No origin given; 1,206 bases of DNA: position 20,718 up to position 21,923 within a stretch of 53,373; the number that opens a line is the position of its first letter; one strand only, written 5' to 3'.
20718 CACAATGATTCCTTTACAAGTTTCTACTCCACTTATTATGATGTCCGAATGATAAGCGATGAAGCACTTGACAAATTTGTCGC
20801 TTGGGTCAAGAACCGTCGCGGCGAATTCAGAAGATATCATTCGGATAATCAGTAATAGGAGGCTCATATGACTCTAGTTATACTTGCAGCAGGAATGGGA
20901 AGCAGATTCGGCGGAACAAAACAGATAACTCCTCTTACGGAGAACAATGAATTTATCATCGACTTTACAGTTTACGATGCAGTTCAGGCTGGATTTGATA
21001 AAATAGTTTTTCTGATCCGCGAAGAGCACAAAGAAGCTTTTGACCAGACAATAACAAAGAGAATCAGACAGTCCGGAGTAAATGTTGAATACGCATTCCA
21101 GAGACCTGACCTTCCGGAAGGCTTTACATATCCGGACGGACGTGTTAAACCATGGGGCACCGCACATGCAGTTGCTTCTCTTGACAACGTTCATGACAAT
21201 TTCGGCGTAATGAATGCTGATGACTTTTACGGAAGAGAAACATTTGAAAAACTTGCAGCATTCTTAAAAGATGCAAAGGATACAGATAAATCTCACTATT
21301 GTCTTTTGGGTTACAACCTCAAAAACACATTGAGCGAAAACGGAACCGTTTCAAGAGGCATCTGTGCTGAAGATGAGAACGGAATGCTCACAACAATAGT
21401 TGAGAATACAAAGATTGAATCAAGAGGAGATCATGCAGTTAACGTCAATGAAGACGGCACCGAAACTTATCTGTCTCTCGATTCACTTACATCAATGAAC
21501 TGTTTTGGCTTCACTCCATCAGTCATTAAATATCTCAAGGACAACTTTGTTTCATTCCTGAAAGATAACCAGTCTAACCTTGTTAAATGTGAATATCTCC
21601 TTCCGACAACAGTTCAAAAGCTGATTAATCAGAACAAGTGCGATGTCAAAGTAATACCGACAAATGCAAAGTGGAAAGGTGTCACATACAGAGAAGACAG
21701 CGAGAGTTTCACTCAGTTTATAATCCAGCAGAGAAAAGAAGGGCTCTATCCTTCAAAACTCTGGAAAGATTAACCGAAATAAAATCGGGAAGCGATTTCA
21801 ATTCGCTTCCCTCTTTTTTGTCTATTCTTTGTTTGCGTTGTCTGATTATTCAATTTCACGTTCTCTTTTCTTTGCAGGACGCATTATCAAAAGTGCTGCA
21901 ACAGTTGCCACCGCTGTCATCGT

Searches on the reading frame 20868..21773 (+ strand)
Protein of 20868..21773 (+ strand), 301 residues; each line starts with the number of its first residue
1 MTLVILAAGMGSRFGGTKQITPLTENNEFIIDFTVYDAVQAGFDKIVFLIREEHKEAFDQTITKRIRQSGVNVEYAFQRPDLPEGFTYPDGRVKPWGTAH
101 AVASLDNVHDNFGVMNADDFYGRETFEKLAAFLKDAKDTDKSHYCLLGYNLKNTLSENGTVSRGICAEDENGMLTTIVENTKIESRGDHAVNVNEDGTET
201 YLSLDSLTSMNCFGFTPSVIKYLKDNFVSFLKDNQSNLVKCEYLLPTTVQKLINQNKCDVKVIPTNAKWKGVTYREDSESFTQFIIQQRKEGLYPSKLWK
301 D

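Call 10: search_protein_families(library=pfam, proteins=[window:20868-21773:+], max_evalue=0.001)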
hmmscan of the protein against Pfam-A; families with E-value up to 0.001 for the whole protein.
window:20868-21773:+ (301 aa): 2 families
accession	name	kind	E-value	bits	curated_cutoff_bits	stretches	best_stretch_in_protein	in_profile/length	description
PF00483.29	NTP_transferase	-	1.9e-12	47.8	21.2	1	4-269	3-226/245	Nucleotidyl transferase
PF12804.13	NTP_transf_3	-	2.7e-06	28.1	27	1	4-58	2-55/160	MobA-like NTP transferase domain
